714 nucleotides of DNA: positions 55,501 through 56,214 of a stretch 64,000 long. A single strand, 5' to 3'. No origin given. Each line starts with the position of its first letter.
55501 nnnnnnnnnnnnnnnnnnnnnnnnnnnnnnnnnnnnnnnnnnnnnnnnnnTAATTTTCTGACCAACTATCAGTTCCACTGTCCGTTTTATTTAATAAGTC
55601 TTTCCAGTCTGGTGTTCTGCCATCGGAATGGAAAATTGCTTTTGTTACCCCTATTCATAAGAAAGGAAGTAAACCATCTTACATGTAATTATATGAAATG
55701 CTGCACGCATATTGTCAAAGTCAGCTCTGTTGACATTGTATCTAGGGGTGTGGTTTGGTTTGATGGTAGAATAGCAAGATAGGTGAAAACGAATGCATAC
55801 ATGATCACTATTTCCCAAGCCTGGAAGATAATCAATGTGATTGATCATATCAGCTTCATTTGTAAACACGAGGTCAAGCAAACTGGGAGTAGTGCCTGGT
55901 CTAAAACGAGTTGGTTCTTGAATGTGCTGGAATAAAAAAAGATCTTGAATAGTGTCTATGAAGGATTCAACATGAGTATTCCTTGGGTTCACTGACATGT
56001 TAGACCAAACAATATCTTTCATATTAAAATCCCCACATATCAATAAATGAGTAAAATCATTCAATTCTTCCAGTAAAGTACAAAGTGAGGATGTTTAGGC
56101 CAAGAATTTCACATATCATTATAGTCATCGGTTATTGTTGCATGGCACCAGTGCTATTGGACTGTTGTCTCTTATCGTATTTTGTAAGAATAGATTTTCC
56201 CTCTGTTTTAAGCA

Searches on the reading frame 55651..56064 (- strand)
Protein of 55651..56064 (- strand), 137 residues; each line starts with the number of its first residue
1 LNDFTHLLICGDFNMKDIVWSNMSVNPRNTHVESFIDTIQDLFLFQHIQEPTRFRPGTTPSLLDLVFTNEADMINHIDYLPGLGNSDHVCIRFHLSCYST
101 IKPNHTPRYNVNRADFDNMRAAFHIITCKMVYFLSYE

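Call 72: search_protein_families(library=pfam, proteins=[window:55651-56064:-], max_evalue=0.001)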
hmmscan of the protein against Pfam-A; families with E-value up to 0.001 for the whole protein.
window:55651-56064:- (137 aa): 1 family
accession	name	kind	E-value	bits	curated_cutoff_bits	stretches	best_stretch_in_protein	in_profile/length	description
PF14529.12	Exo_endo_phos_2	-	3.1e-15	56.5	27.4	1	6-91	32-116/117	Endonuclease-reverse transcriptase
